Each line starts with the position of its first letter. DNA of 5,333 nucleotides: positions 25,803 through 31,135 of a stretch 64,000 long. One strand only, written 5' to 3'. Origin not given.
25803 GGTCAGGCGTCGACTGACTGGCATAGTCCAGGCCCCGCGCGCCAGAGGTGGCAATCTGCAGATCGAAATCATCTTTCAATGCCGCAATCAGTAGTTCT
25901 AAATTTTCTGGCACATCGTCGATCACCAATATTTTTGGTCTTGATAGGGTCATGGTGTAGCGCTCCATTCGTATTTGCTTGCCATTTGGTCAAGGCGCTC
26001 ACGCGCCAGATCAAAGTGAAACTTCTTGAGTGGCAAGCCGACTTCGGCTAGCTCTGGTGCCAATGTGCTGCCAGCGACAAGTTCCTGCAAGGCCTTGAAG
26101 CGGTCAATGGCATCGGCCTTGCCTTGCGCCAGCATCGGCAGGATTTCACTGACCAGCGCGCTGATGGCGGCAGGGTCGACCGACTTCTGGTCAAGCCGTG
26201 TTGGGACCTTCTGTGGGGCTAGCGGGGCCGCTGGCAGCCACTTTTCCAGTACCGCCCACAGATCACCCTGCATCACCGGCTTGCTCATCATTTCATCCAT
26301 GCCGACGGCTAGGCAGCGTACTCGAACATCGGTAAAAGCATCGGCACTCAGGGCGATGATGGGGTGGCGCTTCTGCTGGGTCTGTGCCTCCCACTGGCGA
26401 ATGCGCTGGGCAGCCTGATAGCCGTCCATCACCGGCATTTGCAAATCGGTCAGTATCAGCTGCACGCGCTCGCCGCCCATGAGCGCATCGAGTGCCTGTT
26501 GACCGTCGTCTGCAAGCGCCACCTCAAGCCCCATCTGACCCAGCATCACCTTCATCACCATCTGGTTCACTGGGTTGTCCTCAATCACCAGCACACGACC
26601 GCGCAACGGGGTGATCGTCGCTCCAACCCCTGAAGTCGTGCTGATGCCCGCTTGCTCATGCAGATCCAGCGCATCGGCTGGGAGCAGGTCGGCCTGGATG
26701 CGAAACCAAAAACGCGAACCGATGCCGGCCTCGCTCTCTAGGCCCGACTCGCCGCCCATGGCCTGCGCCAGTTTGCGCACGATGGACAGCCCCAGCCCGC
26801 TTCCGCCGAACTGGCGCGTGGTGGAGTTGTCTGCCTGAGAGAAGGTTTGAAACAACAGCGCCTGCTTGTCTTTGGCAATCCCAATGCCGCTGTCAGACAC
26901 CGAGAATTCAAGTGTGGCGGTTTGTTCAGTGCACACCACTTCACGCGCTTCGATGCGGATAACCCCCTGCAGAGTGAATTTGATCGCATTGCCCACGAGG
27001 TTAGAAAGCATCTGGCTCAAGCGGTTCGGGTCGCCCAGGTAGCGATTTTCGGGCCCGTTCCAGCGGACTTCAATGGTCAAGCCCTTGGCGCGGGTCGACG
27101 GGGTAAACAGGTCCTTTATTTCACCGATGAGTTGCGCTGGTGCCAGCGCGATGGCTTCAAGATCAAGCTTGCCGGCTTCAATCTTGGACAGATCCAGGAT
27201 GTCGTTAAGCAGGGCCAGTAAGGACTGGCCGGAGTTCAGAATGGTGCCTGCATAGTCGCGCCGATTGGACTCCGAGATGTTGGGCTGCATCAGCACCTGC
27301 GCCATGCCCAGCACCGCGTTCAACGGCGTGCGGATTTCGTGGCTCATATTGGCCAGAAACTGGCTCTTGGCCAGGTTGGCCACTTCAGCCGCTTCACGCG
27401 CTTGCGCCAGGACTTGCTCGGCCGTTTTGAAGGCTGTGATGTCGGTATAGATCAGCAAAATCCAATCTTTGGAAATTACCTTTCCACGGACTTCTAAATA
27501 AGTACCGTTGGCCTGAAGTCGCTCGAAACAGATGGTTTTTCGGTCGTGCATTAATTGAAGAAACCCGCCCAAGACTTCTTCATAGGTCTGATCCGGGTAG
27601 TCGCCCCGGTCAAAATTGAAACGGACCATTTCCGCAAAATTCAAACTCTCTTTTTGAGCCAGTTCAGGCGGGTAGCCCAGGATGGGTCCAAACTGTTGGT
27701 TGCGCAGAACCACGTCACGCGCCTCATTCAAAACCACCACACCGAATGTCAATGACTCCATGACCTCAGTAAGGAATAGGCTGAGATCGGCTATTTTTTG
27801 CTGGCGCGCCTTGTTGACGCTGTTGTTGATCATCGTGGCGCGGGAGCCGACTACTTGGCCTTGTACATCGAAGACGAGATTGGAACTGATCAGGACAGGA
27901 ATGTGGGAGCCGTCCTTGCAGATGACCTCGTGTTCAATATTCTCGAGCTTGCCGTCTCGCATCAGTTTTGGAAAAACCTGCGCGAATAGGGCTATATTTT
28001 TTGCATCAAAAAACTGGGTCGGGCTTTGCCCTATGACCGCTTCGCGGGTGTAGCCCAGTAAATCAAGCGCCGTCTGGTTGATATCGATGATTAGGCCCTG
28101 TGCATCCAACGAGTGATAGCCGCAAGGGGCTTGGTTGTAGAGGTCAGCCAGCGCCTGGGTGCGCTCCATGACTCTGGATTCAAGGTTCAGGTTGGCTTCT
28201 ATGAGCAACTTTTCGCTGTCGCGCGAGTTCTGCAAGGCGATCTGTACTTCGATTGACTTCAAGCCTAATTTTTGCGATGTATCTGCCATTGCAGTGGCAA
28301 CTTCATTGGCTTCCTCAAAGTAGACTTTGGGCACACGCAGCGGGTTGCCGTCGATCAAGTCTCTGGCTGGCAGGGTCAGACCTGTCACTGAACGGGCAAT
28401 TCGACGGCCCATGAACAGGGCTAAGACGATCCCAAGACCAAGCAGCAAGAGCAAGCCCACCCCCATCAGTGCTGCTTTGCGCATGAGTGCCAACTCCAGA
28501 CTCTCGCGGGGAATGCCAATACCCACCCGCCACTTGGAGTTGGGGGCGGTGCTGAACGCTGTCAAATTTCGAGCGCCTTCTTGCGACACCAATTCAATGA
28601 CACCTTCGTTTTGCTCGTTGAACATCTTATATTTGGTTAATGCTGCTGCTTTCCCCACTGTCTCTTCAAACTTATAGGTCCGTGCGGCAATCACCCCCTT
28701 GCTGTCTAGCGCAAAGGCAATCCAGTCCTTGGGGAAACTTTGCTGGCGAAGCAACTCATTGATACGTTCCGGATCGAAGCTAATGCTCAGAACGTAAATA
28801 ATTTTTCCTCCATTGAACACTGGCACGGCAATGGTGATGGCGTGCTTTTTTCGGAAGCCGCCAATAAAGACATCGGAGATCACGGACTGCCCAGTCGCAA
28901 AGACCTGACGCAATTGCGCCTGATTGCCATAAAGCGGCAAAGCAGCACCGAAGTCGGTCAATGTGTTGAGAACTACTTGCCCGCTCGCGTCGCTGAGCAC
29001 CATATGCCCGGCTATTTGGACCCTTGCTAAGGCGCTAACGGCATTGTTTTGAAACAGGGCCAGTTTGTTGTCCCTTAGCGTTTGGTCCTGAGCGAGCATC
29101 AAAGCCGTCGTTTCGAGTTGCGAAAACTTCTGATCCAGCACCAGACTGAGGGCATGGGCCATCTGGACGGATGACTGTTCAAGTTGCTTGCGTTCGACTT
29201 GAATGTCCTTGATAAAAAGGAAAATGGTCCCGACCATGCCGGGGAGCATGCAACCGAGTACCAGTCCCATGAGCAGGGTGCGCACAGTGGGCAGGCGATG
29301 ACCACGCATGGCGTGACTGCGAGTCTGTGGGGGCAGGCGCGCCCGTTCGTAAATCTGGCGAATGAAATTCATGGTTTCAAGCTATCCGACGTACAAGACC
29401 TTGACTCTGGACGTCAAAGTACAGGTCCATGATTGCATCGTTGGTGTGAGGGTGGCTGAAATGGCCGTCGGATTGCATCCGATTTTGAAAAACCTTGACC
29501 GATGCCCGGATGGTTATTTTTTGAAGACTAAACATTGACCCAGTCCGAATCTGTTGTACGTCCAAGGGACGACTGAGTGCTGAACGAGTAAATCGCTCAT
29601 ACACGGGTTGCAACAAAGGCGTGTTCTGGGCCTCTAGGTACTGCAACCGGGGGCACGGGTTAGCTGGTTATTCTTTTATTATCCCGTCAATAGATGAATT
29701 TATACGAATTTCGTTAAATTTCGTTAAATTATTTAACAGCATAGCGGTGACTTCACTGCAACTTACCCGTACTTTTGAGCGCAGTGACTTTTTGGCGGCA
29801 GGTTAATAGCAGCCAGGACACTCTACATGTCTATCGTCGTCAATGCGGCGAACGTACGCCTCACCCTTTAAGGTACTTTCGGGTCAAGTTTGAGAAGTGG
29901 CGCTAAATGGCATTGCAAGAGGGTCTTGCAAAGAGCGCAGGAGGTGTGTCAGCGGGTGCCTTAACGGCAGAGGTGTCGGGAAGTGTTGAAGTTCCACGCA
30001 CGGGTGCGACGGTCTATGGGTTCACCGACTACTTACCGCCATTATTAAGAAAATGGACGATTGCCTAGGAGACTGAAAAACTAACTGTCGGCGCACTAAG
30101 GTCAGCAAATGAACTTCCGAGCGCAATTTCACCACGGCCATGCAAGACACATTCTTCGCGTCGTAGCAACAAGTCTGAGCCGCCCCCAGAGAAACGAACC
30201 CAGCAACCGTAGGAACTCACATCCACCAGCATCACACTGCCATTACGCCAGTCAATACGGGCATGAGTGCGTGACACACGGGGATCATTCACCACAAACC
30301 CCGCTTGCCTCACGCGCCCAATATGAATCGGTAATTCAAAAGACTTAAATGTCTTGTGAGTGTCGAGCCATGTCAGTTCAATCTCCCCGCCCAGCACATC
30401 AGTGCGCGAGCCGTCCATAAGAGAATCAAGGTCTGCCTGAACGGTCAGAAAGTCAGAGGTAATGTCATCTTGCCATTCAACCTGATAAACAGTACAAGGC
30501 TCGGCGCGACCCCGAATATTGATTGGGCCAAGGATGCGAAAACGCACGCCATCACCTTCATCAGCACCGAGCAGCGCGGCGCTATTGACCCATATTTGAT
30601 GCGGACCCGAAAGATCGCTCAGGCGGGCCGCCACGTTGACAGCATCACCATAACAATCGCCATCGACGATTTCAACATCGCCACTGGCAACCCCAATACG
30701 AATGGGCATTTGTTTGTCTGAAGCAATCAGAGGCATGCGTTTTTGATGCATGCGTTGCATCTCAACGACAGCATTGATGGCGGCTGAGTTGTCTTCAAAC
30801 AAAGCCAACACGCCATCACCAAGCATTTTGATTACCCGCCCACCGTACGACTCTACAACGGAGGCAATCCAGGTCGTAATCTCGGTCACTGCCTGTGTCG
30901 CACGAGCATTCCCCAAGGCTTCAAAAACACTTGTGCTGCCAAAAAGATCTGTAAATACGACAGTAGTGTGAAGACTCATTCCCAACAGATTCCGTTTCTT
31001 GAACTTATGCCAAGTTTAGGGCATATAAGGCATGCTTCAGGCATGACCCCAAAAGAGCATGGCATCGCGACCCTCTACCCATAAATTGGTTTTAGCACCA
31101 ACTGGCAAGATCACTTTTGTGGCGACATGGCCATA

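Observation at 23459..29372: Cache-type hybrid kinase translationally coupled to a REC-PP2C-GGDEF fusion, followed by STAS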

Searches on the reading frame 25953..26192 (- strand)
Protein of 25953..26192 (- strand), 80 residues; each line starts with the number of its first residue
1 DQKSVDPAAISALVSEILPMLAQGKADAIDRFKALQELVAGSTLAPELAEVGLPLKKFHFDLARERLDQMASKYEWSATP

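Call 81: search_solved_structures(query=A4, max_evalue=10, show_alignments=2)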
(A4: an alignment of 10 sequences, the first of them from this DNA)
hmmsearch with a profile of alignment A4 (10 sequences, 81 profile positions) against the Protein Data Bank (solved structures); distinct sequences matched with E-value up to 10: 1.
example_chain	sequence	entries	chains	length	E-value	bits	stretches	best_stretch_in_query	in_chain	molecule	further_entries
4xkz_A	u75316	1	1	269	0.32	14.5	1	43-69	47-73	Valine-tRNA ligase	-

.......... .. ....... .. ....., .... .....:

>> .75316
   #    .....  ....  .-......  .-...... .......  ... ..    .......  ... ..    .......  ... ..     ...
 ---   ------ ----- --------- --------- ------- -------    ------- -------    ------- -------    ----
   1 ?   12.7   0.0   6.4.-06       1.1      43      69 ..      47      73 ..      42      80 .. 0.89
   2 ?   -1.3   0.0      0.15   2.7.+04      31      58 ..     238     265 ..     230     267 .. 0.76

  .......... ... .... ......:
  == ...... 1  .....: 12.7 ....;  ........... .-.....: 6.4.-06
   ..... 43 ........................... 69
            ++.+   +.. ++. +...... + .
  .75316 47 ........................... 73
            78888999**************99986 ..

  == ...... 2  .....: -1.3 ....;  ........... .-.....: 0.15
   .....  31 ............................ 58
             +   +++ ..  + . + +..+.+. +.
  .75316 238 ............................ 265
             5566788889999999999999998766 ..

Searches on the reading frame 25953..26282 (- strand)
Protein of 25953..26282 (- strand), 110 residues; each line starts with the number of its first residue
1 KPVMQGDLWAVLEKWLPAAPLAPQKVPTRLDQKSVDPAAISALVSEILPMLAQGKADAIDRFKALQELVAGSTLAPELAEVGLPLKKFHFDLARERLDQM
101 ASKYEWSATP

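Call 16: search_protein_families(library=pfam, proteins=[window:25953-26282:-], max_evalue=10)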
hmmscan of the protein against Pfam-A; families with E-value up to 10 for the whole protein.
window:25953-26282:- (110 aa): 1 family
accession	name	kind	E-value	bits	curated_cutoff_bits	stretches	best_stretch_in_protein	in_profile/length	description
PF03946.19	Ribosomal_L11_N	-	0.16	12.2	32.9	1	70-89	12-31/58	Ribosomal protein L11, N-terminal domain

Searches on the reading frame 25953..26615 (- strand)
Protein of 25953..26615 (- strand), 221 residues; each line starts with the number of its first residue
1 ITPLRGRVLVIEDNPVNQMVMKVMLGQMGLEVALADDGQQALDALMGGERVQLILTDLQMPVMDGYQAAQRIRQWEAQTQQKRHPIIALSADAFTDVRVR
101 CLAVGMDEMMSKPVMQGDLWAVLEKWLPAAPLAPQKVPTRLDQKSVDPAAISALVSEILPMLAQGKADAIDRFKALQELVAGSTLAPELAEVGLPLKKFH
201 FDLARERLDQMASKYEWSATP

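Call 37: find_homologous_proteins(query=window:25953-26615:-, max_evalue=0.00001)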
Query window:25953-26615:- (221 aa): 197 proteins with E <= 0.00001 among 1770 candidates; the best 120 are listed.
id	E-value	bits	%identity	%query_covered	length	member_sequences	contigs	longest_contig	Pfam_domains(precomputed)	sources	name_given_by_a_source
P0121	2.0e-135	467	98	100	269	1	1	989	PF00072.31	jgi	-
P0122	1.4e-100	353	77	98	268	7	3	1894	PF00072.31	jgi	jgi:CheY-like chemotaxis protein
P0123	3.0e-100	352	77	98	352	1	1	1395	PF02518.32,PF00072.31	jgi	jgi:CheY-like chemotaxis protein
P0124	3.6e-100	352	77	98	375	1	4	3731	PF02518.32,PF00072.31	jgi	jgi:CheY-like chemotaxis protein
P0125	8.1e-99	348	77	97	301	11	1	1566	PF02518.32,PF00072.31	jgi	jgi:CheY-like chemotaxis protein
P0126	7.3e-98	345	75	100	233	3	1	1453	PF00072.31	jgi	jgi:CheY-like chemotaxis protein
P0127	1.9e-97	343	74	100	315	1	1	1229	PF02518.32,PF00072.31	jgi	jgi:CheY-like chemotaxis protein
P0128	2.6e-97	343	75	98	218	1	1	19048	PF00072.31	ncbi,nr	ncbi:MAG: response regulator [Burkholderiales bacterium]|nr:response regulator [Burkholderiales bact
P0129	3.2e-97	342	73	100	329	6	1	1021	PF02518.32,PF00072.31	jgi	jgi:CheY-like chemotaxis protein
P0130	5.3e-97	342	75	98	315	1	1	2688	PF02518.32,PF00072.31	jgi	jgi:CheY-like chemotaxis protein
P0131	5.9e-96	338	73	100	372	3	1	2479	PF02518.32,PF00072.31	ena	-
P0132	7.8e-96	338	76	98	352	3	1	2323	PF02518.32,PF00072.31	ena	-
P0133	7.9e-91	322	69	100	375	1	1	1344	PF02518.32,PF00072.31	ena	-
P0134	4.5e-84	300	65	96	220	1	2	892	PF00072.31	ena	-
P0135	9.8e-81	289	72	85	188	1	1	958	PF00072.31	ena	-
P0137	6.9e-53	198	50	97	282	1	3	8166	PF00072.31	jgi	jgi:CheY-like chemotaxis protein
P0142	4.3e-49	185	46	96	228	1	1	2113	PF24896.2,PF00072.31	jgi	jgi:CheY-like chemotaxis protein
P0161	1.3e-32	131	44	67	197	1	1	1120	PF24896.2,PF00072.31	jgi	jgi:hypothetical protein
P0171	2.5e-30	124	51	58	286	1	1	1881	PF00072.31,PF01627.29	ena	-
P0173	3.0e-28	117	49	55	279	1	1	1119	PF23198.2,PF00072.31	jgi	jgi:CheY-like chemotaxis protein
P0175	9.8e-28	116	49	63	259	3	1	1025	PF00072.31,PF01627.29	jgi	jgi:CheY-like chemotaxis protein/HPt (histidine-containing phosphotransfer) domain-containing protei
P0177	8.9e-27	112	48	58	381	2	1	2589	PF23198.2,PF00072.31,PF01627.29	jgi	jgi:CheY-like chemotaxis protein/HPt (histidine-containing phosphotransfer) domain-containing protei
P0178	9.8e-26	109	48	55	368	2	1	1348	PF00072.31,PF01627.29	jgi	jgi:CheY-like chemotaxis protein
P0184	5.0e-24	103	46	61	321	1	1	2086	PF00072.31,PF01627.29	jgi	-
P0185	5.5e-24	103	48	56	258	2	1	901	PF00072.31,PF01627.29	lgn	-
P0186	6.4e-24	103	42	57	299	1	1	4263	PF00072.31,PF01627.29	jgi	jgi:two-component system sensor histidine kinase/response regulator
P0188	1.1e-23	102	49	56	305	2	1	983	PF00072.31,PF01627.29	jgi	jgi:CheY-like chemotaxis protein/HPt (histidine-containing phosphotransfer) domain-containing protei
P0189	1.3e-23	102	47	55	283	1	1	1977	PF00072.31,PF01627.29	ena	-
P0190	3.7e-23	101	45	58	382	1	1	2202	PF00072.31,PF01627.29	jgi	jgi:CheY-like chemotaxis protein/HPt (histidine-containing phosphotransfer) domain-containing protei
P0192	4.7e-23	100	35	98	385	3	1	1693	PF00072.31,PF01627.29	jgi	jgi:CheY-like chemotaxis protein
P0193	5.0e-23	100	50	57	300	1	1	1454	PF00072.31,PF01627.29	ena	-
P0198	2.3e-22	98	34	54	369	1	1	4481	PF23198.2,PF00072.31,PF01627.29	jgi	-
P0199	3.4e-22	97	42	83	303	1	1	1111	PF00072.31,PF01627.29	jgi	jgi:CheY-like chemotaxis protein/HPt (histidine-containing phosphotransfer) domain-containing protei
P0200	3.6e-22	97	50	55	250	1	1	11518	PF00072.31,PF01627.29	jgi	jgi:two-component system, sensor histidine kinase and response regulator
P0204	1.5e-21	95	50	56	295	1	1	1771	PF00072.31,PF01627.29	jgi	jgi:two-component system, sensor histidine kinase and response regulator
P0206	3.9e-21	94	43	55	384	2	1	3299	PF00072.31,PF01627.29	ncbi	ncbi:MAG TPA: response regulator, partial [Propionibacteriaceae bacterium]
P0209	2.8e-20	91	43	56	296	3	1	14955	PF00072.31,PF01627.29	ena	-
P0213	1.2e-19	89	40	67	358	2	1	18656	PF00072.31,PF01627.29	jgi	-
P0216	2.5e-19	88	37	70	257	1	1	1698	PF00072.31,PF01627.29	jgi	jgi:CheY-like chemotaxis protein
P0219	2.7e-19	88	43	57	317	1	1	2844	PF00072.31,PF01627.29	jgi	jgi:CheY-like chemotaxis protein/HPt (histidine-containing phosphotransfer) domain-containing protei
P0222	5.0e-19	87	38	86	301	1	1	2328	PF00072.31,PF01627.29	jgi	jgi:two-component system, sensor histidine kinase and response regulator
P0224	6.8e-19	87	44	57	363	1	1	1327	PF02518.32,PF00072.31,PF01627.29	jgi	jgi:CheY-like chemotaxis protein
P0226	5.4e-18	84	44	56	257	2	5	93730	PF00072.31,PF01627.29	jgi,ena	jgi:CheY-like chemotaxis protein/HPt (histidine-containing phosphotransfer) domain-containing protei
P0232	3.6e-17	81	39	69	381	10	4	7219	PF00072.31,PF01627.29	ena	-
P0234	8.2e-17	80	40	55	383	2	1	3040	PF00072.31,PF01627.29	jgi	-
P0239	3.2e-16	78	43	53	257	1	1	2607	PF00072.31,PF01627.29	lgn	-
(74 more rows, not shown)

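Call 51: predict_structure(alignment_id=A6)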
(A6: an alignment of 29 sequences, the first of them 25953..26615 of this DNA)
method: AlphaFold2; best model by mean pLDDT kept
length: 221 residues; sequences in the alignment: 29
mean_pLDDT: 87.5   pTM: 0.61
mean pLDDT of the five models: 87.5, 87.3, 86.9, 84.7, 84.6
residues with pLDDT >= 90: 128; 70-90: 72; 50-70: 8; < 50: 13
segments of 3 or more residues with pLDDT < 50: 133-143
pLDDT, mean of each block of 10 residues (from residue 1): 87 92 89 96 96 97 95 98 96 86 96 85 88 42 67 94 93 91 83 88 93 77 33
secondary structure, 60 per line:
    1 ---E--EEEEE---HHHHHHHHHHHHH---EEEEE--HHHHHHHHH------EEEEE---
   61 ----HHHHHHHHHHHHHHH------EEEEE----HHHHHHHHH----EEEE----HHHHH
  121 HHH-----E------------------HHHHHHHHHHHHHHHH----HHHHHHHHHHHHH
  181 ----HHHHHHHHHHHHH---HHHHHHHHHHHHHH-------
elements in order: E7-11 H15-27 E31-35 H38-46 E53-57 H65-79 E86-90 H95-103 E108-111 H116-123 H148-163 H168-180 H185-197 H201-214

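Call 54: fold_search(model_id=the predicted structure, library=pdb)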
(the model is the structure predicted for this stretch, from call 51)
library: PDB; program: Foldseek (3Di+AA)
matches with E <= 10: 1611; with E <= 0.001: 583
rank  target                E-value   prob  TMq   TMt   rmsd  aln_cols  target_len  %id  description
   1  8phn                  1.8e-11  1.00  0.53  0.93   1.2       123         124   37  Receiver domain from hybrid Histidine Kinase 3 from Chaetomium thermophilum (released 2024-07-03)
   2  7qz2_B                1.2e-10  1.00  0.53  0.87   2.3       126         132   37  Crystal structure of GacS D1 domain in complex with BeF3- (released 2022-07-06)
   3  7qzo_B                2.7e-10  1.00  0.52  0.87   2.3       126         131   37  Crystal structure of GacS D1 domain (released 2022-07-06)
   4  7c1j                  3.5e-10  1.00  0.49  0.86   2.1       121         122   40  Crystal structure of the receiver domain of sensor histidine kinase PA1611 (PA1611REC) from Pseudomonas aeruginosa PAO1  (released 2020-11-04)
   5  7cfw                  4.4e-10  1.00  0.50  0.87   1.9       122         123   40  Crystal structure of the receiver domain of sensor histidine kinase PA1611 (PA1611REC) from Pseudomonas aeruginosa PAO1  (released 2020-11-04)
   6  8phx_C                4.4e-10  1.00  0.49  0.82   2.2       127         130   38  Receiver Domain of the Hybrid Histidine Kinase Sln1 of Candida albicans (released 2024-07-03)
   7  4euk_A                4.7e-10  1.00  0.51  0.82   3.1       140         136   32  Crystal structure (released 2013-02-20)
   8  2r25_B                6.7e-10  1.00  0.51  0.83   2.6       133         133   37  Complex of YPD1 and SLN1-R1 with bound Mg2+ and BeF3- (released 2008-01-15)
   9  8phx_B                7.6e-10  1.00  0.50  0.83   2.0       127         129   38  Receiver Domain of the Hybrid Histidine Kinase Sln1 of Candida albicans (released 2024-07-03)
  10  1oxb_B                1.1e-09  1.00  0.49  0.86   2.0       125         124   37  Complex between YPD1 and SLN1 response regulator domain in space group P2(1)2(1)2(1) (released 2003-12-16)
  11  8phx_A                1.4e-09  1.00  0.50  0.84   2.1       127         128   38  Receiver Domain of the Hybrid Histidine Kinase Sln1 of Candida albicans (released 2024-07-03)
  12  5kbx_B                1.8e-09  1.00  0.52  0.78   2.8       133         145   30  Co-crystal structure of the Saccharomyces cerevisiae histidine phosphotransfer signaling protein Ypd1 and the receiver (released 2017-06-07)
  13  1oxk_B                2.4e-09  1.00  0.50  0.85   1.6       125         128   38  Complex between YPD1 and SLN1 response regulator domain in space group P3(2) (released 2003-12-16)
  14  3gl9_B                3.6e-09  1.00  0.50  0.89   1.6       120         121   28  The structure of a histidine kinase-response regulator complex sheds light into two-component signaling and reveals a  (released 2009-10-27)
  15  7qz2_A                3.8e-09  1.00  0.53  0.90   1.8       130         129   37  Crystal structure of GacS D1 domain in complex with BeF3- (released 2022-07-06)
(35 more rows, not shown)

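Call 80: search_protein_families(library=pfam, proteins=[P0142, P0161, P0173, P0137], max_evalue=1)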
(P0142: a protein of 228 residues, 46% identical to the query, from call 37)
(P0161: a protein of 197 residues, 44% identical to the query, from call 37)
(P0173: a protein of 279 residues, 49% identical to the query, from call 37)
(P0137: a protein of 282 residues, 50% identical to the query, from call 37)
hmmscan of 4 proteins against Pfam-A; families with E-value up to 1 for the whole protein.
P0142 (228 aa): 4 families
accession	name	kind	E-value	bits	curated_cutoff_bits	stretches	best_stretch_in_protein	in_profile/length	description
PF00072.30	Response_reg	-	6.9e-25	87.8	30.2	1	18-133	1-110/111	Response regulator receiver domain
PF24896.1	Receiver_CRE1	-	2e-05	25.3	27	1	17-137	8-135/136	AHK4/CRE1/WOL first receiver domain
PF01814.28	Hemerythrin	-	0.024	15.5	25.3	1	47-138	34-117/127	Hemerythrin HHE cation binding domain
PF17256.7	ANAPC16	-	0.057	14.2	25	1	142-192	30-78/80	Anaphase-promoting complex, subunit 16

P0161 (197 aa): 5 families
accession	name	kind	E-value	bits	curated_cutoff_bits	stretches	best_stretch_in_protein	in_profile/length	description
PF00072.30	Response_reg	-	6.3e-28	97.6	30.2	1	55-170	1-110/111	Response regulator receiver domain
PF24896.1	Receiver_CRE1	-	2.9e-09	37.7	27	1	54-175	8-136/136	AHK4/CRE1/WOL first receiver domain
PF13351.11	DUF4099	-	0.012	16.3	22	1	72-133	11-70/82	Protein of unknown function (DUF4099)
PF21132.2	MFD_D3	-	0.022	15.2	21.8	1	51-90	5-44/73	MFD, D3 domain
PF13276.12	HTH_21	-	0.099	13.3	28.1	1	62-81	37-56/60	HTH-like domain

P0173 (279 aa): 6 families
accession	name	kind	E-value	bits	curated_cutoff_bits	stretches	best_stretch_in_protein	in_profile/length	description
PF00072.30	Response_reg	-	3.9e-42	143.3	30.2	2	156-267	1-109/111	Response regulator receiver domain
PF23198.2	PDE8A_N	-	2.4e-06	28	29.6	1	156-252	12-112/147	PDE8A-like, N-terminal domain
PF02518.31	HATPase_c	-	0.0037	18.1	26.4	1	1-32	77-108/111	Histidine kinase-, DNA gyrase B-, and HSP90-like ATPase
PF19449.4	DUF5987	-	0.092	12.9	27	1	25-72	108-154/180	Family of unknown function (DUF5987)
PF19419.5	DUF5983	-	0.16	12.7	27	1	158-214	31-86/90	Family of unknown function (DUF5983) C-terminal domain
PF01015.23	Ribosomal_S3Ae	-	0.35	10.8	29.3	1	215-275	102-162/191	Ribosomal S3Ae family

P0137 (282 aa): 3 families
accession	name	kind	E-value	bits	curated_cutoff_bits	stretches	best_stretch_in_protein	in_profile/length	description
PF00072.30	Response_reg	-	3.1e-25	88.9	30.2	1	67-182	1-110/111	Response regulator receiver domain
PF02518.31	HATPase_c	-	0.0072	17.2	26.4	1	7-33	82-108/111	Histidine kinase-, DNA gyrase B-, and HSP90-like ATPase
PF24896.1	Receiver_CRE1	-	0.013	16.2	27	1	66-185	8-134/136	AHK4/CRE1/WOL first receiver domain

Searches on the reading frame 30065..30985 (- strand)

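Call 3: search_protein_families(library=pfam, proteins=[window:30065-30985:-], max_evalue=0.01)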
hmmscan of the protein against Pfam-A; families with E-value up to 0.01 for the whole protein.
window:30065-30985:- (306 aa): 3 families
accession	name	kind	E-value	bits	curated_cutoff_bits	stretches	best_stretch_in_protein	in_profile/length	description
PF00211.25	Guanylate_cyc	-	1.5e-11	44.7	21.9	1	7-165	9-178/183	Adenylate and Guanylate cyclase catalytic domain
PF00498.31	FHA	-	3.2e-09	37.5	20.7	1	221-264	2-47/67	FHA domain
PF16697.10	Yop-YscD_cpl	-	0.0006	20.5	33.2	1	220-258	19-57/94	Inner membrane component of T3SS, cytoplasmic domain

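Call 4: search_protein_families(library=ncbifam, proteins=[window:30065-30985:-], max_evalue=0.01)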
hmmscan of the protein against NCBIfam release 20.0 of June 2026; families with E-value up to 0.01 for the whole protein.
window:30065-30985:- (306 aa): 5 families
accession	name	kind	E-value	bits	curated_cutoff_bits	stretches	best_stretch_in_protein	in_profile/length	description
NF058673.1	LipAdnlyCyLipJMY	equivalog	1.7e-16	60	800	1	6-136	295-417/449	bifunctional lipase/adenylate cyclase LipJ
TIGR03354.1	VI_FHA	hypoth_equivalog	9.3e-05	22.4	120.25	1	213-264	21-72/420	type VI secretion system-associated FHA domain protein TagH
TIGR04510.1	mod_pep_cyc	subfamily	0.00013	20.6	400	1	8-104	7-100/814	putative peptide modification system cyclase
NF052403.1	ESX1TransRegEspM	equivalog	0.0007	18.6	550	1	215-264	26-75/367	ESX-1 type VII secretion system transcriptional regulator EspM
NF049868.1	FhaB_Rv0019c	equivalog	0.0009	19.3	125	1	218-258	86-126/158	FHA domain-containing protein FhaB/FipA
